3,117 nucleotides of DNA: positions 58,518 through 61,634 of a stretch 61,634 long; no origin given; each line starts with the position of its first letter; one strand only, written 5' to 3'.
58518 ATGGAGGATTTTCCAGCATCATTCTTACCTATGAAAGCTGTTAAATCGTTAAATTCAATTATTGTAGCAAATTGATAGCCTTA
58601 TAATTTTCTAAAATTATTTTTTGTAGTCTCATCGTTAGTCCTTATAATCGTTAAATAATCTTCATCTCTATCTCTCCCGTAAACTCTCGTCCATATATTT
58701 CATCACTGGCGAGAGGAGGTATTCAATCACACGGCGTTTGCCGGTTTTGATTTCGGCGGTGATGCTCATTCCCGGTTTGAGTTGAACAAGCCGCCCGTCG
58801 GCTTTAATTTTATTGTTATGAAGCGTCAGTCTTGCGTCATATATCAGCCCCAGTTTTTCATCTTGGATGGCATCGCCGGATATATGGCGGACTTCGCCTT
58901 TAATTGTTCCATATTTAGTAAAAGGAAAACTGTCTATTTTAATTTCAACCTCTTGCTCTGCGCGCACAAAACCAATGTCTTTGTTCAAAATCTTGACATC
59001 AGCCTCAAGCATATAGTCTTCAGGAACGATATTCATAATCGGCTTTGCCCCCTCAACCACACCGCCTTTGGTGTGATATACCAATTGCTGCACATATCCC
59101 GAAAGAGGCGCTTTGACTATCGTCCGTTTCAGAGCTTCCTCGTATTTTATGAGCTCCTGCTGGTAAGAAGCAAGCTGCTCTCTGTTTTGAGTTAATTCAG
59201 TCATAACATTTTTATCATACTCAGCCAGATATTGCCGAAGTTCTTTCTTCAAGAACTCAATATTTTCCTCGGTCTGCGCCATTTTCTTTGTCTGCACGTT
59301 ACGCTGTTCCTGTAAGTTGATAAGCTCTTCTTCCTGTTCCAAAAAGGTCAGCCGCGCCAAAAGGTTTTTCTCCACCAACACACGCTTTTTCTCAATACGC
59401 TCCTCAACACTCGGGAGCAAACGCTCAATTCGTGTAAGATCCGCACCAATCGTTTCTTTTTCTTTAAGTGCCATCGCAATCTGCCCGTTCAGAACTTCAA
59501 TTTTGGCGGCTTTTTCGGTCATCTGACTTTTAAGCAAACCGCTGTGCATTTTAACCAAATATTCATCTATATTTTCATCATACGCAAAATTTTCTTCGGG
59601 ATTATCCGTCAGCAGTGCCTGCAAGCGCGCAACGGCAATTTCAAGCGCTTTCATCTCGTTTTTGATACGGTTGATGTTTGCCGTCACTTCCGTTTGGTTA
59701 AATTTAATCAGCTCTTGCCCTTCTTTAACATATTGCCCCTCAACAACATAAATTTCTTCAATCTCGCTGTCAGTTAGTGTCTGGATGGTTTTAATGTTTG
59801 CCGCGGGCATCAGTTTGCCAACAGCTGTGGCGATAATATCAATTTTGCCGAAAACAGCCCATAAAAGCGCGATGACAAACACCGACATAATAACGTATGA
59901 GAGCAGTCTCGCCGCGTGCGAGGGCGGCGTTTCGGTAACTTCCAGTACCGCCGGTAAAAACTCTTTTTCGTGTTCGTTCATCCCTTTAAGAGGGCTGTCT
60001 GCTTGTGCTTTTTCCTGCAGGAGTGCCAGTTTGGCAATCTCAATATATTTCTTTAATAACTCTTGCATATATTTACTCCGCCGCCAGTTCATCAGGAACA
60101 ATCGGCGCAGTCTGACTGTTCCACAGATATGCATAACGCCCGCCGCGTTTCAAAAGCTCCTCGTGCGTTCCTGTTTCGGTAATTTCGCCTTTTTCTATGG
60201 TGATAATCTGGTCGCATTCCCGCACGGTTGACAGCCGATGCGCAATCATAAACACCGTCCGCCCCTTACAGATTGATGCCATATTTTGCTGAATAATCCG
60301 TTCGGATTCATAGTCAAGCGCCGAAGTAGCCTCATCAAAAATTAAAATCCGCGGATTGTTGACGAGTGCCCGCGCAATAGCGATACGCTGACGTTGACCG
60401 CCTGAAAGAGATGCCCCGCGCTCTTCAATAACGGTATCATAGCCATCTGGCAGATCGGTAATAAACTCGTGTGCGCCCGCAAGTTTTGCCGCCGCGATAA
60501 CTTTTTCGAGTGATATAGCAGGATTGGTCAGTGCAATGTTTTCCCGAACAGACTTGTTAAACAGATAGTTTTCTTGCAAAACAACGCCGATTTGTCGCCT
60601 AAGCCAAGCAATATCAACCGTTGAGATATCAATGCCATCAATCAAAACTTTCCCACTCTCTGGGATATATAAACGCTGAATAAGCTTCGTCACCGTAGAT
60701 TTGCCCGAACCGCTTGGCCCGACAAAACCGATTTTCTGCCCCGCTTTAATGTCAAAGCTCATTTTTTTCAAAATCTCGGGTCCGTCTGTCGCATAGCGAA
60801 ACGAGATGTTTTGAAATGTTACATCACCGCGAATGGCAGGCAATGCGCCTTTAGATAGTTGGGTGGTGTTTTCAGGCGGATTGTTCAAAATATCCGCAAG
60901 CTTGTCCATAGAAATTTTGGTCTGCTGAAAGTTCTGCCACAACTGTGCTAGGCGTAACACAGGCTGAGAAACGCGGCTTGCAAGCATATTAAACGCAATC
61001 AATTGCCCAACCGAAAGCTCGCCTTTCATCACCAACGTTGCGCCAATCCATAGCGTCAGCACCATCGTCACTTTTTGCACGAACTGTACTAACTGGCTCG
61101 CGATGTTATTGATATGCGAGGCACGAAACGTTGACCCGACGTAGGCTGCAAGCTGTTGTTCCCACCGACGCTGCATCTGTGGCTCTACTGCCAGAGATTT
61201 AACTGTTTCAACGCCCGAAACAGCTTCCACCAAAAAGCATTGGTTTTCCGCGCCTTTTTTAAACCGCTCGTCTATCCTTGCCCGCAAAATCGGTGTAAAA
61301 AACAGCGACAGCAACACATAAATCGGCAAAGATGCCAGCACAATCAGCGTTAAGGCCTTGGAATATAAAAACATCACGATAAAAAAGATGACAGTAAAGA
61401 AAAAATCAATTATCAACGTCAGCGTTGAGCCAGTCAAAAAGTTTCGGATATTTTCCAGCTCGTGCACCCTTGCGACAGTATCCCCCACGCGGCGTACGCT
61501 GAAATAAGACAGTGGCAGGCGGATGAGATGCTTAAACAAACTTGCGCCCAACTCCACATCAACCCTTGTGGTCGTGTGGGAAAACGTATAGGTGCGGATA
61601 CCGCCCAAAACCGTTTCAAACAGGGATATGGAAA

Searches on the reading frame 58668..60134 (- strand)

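Call 80: search_protein_families(library=pfam, proteins=[window:58668-60134:-], max_evalue=0.00001)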
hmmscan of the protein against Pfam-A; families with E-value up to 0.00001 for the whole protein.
window:58668-60134:- (488 aa): 3 families
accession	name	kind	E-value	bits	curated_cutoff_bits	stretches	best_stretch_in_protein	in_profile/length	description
PF13437.12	HlyD_3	-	1.3e-15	58.5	22.2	1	340-455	2-106/106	HlyD family secretion protein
PF16576.10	HlyD_D23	-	3.1e-08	33.6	30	0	235-441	29-204/214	Barrel-sandwich domain of CusB or HlyD membrane-fusion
PF13533.13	Biotin_lipoyl_2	-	4.6e-06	26.8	29.8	0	116-142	2-28/32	Biotin-lipoyl like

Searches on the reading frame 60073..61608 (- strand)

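Call 80: search_protein_families(library=pfam, proteins=[window:60073-61608:-], max_evalue=0.00001)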
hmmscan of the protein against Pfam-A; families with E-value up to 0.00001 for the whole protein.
window:60073-61608:- (511 aa): 3 families
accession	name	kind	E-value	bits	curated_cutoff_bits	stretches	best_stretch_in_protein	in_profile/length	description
PF00664.28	ABC_membrane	-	5.1e-52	177.7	28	1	3-217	59-274/274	ABC transporter transmembrane region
PF00005.33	ABC_tran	-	2.6e-36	125.7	25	1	280-429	1-137/137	ABC transporter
PF02463.25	SMC_N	-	1.3e-06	28.5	40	0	318-473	108-213/220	RecF/RecN/SMC N terminal domain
